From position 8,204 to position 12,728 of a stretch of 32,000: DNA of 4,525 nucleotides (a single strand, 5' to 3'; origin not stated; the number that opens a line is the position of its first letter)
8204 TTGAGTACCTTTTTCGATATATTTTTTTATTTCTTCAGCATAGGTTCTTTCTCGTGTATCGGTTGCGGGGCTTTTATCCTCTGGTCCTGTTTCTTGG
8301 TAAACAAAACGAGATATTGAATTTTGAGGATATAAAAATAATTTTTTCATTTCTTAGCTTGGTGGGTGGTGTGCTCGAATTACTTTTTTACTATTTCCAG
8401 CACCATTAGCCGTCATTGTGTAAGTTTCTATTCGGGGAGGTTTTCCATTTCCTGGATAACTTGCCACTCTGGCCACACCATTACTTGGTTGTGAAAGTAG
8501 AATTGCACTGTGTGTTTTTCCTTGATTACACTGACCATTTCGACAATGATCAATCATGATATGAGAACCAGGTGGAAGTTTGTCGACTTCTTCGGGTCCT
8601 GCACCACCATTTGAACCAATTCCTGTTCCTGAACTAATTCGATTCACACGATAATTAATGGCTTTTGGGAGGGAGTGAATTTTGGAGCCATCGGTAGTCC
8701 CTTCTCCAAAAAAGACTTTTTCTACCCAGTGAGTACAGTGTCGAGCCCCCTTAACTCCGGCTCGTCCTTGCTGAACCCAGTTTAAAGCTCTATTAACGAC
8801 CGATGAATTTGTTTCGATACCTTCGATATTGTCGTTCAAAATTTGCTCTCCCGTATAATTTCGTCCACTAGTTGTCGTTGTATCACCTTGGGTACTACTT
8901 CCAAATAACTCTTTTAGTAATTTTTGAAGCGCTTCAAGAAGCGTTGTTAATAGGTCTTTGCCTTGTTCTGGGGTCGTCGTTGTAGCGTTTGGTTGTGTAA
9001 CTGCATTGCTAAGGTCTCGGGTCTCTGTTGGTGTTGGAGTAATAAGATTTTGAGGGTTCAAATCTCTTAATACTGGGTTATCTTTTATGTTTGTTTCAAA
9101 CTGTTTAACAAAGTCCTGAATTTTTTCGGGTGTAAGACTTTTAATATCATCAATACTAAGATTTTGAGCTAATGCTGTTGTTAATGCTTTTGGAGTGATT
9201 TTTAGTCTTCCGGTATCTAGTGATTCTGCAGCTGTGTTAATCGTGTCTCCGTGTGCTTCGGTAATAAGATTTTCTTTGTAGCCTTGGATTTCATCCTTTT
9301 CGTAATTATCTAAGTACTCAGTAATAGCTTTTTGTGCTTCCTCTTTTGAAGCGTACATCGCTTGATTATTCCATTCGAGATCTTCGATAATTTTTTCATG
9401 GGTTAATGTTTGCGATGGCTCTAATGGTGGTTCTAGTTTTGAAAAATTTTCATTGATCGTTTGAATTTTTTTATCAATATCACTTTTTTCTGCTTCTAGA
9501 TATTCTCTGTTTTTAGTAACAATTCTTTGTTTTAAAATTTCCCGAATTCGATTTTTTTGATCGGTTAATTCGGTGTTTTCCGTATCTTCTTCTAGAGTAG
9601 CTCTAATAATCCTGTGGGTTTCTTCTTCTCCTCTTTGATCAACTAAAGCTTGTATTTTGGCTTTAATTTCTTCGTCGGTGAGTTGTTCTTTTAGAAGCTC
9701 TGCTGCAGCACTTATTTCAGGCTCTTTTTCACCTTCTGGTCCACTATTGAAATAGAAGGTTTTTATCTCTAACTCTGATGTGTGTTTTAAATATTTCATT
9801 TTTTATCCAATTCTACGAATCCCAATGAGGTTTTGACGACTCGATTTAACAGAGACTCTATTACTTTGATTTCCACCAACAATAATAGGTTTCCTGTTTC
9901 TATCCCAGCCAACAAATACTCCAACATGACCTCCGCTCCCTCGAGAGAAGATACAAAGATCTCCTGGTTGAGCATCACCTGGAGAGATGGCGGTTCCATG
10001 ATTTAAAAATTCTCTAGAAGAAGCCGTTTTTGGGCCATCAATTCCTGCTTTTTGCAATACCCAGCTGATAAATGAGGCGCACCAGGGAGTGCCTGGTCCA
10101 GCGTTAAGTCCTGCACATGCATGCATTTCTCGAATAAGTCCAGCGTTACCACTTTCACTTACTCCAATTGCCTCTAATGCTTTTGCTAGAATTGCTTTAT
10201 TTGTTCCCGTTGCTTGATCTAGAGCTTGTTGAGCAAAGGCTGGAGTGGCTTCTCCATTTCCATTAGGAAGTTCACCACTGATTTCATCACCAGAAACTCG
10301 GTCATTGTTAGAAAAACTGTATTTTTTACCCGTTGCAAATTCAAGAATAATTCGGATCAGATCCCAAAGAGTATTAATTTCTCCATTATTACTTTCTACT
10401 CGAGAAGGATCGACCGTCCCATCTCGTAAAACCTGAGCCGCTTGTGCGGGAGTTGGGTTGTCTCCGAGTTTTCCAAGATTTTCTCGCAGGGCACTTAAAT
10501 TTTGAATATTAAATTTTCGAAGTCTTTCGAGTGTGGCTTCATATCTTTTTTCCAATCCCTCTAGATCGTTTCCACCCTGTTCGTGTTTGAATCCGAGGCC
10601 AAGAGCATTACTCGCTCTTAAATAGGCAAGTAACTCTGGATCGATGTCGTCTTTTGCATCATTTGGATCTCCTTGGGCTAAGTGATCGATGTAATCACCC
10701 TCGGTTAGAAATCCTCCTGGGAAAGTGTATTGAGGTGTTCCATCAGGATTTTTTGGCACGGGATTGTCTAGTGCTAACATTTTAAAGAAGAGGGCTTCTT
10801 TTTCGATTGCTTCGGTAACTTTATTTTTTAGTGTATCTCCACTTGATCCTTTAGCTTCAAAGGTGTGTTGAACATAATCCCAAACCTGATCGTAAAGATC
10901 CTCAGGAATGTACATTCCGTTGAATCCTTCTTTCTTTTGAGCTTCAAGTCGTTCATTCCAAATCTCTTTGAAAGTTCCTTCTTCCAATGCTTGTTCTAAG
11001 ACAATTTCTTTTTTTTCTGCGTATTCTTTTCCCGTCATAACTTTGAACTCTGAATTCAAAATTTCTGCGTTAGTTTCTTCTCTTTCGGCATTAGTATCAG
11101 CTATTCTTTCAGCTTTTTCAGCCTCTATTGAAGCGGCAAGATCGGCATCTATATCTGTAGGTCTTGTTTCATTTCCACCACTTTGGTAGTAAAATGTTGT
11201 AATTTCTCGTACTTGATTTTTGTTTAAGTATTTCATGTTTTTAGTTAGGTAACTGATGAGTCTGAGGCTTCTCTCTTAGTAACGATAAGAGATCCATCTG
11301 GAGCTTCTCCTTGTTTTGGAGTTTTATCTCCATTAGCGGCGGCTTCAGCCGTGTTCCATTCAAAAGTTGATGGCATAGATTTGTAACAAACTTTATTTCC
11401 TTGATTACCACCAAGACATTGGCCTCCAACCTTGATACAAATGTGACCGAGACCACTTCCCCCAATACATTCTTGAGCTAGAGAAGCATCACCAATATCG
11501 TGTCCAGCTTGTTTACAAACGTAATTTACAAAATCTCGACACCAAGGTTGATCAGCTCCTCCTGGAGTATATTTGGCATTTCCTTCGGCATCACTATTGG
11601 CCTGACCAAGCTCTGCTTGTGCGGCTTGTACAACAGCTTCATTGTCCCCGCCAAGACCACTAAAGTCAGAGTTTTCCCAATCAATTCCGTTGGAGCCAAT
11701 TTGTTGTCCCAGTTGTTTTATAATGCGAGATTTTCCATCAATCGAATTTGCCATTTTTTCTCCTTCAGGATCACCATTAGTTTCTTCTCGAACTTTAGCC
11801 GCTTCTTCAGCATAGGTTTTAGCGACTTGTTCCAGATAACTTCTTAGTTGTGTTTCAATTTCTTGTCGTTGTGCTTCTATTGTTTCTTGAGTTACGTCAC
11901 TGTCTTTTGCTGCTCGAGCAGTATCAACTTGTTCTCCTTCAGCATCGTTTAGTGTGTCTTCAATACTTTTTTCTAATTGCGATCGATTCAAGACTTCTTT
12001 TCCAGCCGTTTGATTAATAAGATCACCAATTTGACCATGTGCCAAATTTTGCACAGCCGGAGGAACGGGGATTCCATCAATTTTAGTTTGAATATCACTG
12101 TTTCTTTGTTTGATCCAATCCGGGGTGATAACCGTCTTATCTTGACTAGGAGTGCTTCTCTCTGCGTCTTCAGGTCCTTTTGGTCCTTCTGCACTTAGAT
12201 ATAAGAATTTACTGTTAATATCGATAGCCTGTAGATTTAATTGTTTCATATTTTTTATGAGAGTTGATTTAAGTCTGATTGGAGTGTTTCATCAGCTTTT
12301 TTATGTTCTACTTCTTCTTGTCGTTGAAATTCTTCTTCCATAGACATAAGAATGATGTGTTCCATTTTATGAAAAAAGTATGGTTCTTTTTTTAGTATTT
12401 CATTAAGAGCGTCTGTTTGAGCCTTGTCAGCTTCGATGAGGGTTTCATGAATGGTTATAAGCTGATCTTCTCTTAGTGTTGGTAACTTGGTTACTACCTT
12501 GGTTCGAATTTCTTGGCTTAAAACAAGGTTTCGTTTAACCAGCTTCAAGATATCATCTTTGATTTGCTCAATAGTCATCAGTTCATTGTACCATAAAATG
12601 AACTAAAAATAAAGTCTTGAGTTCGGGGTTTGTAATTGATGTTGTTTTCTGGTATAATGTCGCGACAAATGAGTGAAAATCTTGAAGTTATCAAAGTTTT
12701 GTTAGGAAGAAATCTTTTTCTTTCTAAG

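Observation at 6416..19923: Six co-clustered peptidoglycan-degrading proteins (plus one chimeric ORF) share a fixed-spacing, non-Sec N-terminal motif: a candidate new effector family with its own targeting signal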

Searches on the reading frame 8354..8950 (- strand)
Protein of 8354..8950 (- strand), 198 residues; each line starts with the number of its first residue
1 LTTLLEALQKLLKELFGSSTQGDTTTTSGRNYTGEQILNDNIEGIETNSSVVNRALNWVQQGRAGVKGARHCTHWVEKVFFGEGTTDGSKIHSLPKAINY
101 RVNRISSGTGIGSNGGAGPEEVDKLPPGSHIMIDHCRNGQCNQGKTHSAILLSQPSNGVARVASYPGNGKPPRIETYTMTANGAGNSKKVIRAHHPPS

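Call 25: search_solved_structures(query=window:8354-8950:-, max_evalue=10, show_alignments=2)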
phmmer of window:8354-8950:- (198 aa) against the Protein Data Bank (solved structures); distinct sequences matched with E-value up to 10: 0.

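Call 49: search_protein_families(library=pfam, proteins=[window:8357-8869:-], max_evalue=5)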
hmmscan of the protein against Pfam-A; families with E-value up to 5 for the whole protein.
seq(171 aa): 0 families

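Call 80: search_solved_structures(query=A8, max_evalue=10, show_alignments=2)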
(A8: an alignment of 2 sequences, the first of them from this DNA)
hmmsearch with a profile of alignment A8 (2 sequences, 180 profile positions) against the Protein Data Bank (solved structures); distinct sequences matched with E-value up to 10: 5.
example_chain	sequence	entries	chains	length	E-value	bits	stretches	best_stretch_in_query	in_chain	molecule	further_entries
3o0d_A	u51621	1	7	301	0.1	15.8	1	39-128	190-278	Triacylglycerol lipase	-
4jei_A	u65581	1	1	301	0.1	15.7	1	39-128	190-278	Lipase 2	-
5fgk_A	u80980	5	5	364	2.3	11.3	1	40-123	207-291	Cyclin-dependent kinase 8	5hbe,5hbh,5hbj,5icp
5hnb_A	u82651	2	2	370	2.4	11.3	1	40-123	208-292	Cyclin-dependent kinase 8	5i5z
5idn_A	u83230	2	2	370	2.4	11.3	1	40-123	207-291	Cyclin-dependent kinase 8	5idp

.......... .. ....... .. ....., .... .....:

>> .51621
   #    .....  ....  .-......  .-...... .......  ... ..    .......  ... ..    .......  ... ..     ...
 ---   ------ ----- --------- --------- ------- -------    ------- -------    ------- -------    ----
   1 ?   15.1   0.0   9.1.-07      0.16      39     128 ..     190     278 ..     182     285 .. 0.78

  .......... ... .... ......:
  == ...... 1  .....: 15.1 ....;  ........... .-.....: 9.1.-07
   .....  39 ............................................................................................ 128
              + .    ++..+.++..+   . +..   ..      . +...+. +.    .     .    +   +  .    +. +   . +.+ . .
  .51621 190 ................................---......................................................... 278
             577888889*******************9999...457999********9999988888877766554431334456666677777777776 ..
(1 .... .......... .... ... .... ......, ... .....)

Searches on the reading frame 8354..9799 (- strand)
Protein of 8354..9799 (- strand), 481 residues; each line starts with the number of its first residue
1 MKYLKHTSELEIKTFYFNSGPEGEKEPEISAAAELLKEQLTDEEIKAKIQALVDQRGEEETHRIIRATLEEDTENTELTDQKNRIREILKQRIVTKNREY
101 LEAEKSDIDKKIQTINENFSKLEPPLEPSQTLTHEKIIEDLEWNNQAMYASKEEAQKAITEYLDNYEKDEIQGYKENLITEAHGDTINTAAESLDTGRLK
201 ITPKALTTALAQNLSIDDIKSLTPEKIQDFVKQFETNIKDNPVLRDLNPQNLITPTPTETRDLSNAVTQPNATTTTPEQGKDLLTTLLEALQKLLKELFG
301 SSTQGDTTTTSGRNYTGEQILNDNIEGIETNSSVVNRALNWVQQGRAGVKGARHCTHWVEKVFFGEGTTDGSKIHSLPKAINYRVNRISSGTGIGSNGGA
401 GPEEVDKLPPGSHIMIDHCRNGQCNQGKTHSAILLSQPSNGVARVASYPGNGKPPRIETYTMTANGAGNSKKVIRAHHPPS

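Call 3: search_protein_families(library=pfam, proteins=[window:8354-9799:-], max_evalue=0.1)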
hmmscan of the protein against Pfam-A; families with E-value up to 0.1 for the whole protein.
window:8354-9799:- (481 aa): 1 family
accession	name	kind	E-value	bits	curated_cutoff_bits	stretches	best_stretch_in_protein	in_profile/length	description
PF11233.13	DUF3035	-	0.056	14.1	23.2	0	24-109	43-125/141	Protein of unknown function (DUF3035)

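Call 6: search_protein_families(library=ncbifam, proteins=[window:8354-9799:-], max_evalue=0.1)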
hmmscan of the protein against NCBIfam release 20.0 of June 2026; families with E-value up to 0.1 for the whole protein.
window:8354-9799:- (481 aa): 0 families

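Call 65: search_protein_families(library=phrogs, proteins=[window:8354-9799:-], max_evalue=0.001)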
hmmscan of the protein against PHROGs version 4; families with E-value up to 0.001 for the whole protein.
window:8354-9799:- (481 aa): 0 families

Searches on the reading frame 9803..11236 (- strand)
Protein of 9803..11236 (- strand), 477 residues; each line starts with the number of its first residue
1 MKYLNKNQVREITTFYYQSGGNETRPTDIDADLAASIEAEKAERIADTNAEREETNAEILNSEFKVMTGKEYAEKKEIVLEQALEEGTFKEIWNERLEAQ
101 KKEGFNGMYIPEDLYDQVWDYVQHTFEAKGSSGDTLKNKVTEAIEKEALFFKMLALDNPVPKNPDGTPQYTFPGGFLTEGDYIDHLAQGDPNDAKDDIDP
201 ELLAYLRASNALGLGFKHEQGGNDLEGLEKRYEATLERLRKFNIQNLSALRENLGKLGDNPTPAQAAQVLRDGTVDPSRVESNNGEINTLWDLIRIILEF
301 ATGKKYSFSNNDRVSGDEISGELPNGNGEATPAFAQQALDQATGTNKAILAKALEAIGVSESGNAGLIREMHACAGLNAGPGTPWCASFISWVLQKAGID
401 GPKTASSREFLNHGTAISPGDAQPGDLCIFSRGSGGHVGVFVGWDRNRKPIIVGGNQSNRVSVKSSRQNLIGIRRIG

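Call 3: search_protein_families(library=pfam, proteins=[window:9803-11236:-], max_evalue=0.1)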
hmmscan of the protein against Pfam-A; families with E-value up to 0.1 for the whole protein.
window:9803-11236:- (477 aa): 3 families
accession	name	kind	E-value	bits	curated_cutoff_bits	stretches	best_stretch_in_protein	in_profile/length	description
PF05257.22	CHAP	-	3.5e-07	31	26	1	380-456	3-81/81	CHAP domain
PF00877.26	NLPC_P60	-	1.5e-06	28.5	23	1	386-445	16-75/105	NlpC/P60 family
PF10030.15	DUF2272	-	0.0018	18.6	27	1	382-415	45-80/191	Uncharacterized protein conserved in bacteria (DUF2272)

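Call 6: search_protein_families(library=ncbifam, proteins=[window:9803-11236:-], max_evalue=0.1)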
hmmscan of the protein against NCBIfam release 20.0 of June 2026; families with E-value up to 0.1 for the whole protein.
window:9803-11236:- (477 aa): 7 families
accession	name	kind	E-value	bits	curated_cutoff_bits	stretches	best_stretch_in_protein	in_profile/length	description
TIGR02594.1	TIGR02594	subfamily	4.6e-23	82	70.55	1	349-465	2-121/132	TIGR02594 family protein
NF010495.0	PRK13914.1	equivalog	4.2e-09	35.9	647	1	378-444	385-450/481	invasion associated endopeptidase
NF038345.1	wall_hydro_RipC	exception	2.1e-05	24.1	425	1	378-443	270-332/362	peptidoglycan hydrolase RipC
NF008096.1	PRK10838.1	equivalog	0.0062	16.3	186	1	386-446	95-155/189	bifunctional murein DD-endopeptidase/murein LD-carboxypeptidase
NF033742.1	NlpC_p60_RipB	exception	0.0085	15.8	335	1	352-446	83-175/206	NlpC/P60 family peptidoglycan endopeptidase RipB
NF040678.1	EntFM_CwpFM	equivalog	0.014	14.4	720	1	358-444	309-397/430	enterotoxin EntFM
NF033743.1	NlpC_inact_RipD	exception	0.02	14.4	215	1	389-445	98-152/181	NlpC/P60 family peptidoglycan-binding protein RipD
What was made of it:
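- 9803..11236 (-): C: 477-aa tagged protein with a TIGR02594 / NlpC-P60 / CHAP-type endopeptidase domain. TIGR02594 at 82 bits (cut-off 70.55), CHAP E=3.5e-7, NlpC_P60 E=1.5e-6 (calls 3, 6).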

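Call 7: find_encoding_contigs(protein=window:9803-11236:-, flank=10000, max_places=6)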
Protein window:9803-11236:- (477 aa): no gene with exactly this product is on record in the collection.

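Call 65: search_protein_families(library=phrogs, proteins=[window:9803-11236:-], max_evalue=0.001)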
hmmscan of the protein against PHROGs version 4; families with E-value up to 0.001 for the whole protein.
window:9803-11236:- (477 aa): 4 families
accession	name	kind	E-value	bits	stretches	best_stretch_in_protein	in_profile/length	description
phrog_1259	-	tail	1.8e-20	73.3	1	335-467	982-1119/1179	baseplate hub subunit and tail lysozyme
phrog_21357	-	lysis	2.1e-06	28.3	1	346-468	4-139/225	endolysin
phrog_9589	-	lysis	6.7e-06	27.2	1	372-458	37-127/281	endolysin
phrog_21825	-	lysis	0.00039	21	1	345-439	3-115/289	endolysin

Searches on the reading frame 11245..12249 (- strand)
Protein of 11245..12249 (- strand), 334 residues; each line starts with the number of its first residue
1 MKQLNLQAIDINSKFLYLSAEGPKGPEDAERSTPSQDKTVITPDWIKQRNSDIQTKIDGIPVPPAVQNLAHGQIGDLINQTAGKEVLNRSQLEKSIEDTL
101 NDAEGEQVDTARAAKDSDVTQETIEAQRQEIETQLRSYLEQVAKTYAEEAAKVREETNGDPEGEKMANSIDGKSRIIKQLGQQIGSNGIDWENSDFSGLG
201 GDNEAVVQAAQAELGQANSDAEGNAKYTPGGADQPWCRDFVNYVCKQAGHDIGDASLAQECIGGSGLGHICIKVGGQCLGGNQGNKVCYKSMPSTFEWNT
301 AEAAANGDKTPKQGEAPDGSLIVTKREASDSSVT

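Call 3: search_protein_families(library=pfam, proteins=[window:11245-12249:-], max_evalue=0.1)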
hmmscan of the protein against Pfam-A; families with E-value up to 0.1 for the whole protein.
window:11245-12249:- (334 aa): 3 families
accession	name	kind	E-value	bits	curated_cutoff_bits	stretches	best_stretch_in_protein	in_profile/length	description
PF05777.17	Acp26Ab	-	0.014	16.5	25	1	89-131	44-87/90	Drosophila accessory gland-specific peptide 26Ab (Acp26Ab)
PF09743.14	E3_UFM1_ligase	-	0.033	14.3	23.2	1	66-137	30-100/272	E3 UFM1-protein ligase 1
PF00901.23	Orbi_VP5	-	0.044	12.8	27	1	52-180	36-159/506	Orbivirus outer capsid protein VP5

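Call 6: search_protein_families(library=ncbifam, proteins=[window:11245-12249:-], max_evalue=0.1)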
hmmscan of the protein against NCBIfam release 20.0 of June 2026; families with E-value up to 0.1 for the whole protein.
window:11245-12249:- (334 aa): 5 families
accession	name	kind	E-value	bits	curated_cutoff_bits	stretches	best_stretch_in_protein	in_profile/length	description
TIGR02594.1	TIGR02594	subfamily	0.00017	21.9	70.55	1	231-254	36-59/132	TIGR02594 family protein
NF038345.1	wall_hydro_RipC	exception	0.00066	19.2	425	1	79-258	130-299/362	peptidoglycan hydrolase RipC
NF047569.1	LIC10421_LIC12816_fam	subfamily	0.02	15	100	1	131-179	46-93/111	LIC10421/LIC12816 family protein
NF047526.1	LIC_10421_fam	subfamily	0.021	14.8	90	1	126-179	41-93/111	LIC_10421 family protein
NF033194.1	lipo_EMYY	hypoth_equivalog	0.025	13.8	100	1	90-182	38-127/292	EMYY motif lipoprotein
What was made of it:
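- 11245..12249 (-): D: 334-aa tagged protein with a diverged TIGR02594-like domain (PWC...GH). Weak TIGR02594 hit (call 6).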

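Call 65: search_protein_families(library=phrogs, proteins=[window:11245-12249:-], max_evalue=0.001)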
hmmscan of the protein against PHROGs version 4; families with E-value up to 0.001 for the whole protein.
window:11245-12249:- (334 aa): 0 families

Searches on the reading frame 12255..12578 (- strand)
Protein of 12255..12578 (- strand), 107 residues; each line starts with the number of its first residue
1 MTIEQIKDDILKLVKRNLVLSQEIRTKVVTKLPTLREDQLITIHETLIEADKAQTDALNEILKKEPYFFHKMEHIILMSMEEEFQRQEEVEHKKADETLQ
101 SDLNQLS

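Call 3: search_protein_families(library=pfam, proteins=[window:12255-12578:-], max_evalue=0.1)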
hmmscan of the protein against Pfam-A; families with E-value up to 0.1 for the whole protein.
window:12255-12578:- (107 aa): 2 families
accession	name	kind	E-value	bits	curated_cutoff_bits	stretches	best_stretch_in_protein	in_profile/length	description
PF02787.25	CPSase_L_D3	-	0.0039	17.6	26.6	1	32-89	3-56/80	Carbamoyl-phosphate synthetase large chain, oligomerisation domain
PF19842.5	YqeC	-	0.072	13.8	27.6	1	14-78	59-126/145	YqeC protein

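Call 6: search_protein_families(library=ncbifam, proteins=[window:12255-12578:-], max_evalue=0.1)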
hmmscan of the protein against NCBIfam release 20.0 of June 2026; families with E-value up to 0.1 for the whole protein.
window:12255-12578:- (107 aa): 2 families
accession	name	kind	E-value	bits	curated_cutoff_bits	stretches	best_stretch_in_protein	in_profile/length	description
NF003671.0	PRK05294.1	equivalog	0.026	12.1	599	1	22-93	415-484/1058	carbamoyl-phosphate synthase large subunit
TIGR01369.1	CPSaseII_lrg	equivalog_domain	0.048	11.2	1027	1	22-94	413-483/1052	carbamoyl-phosphate synthase (glutamine-hydrolyzing) large subunit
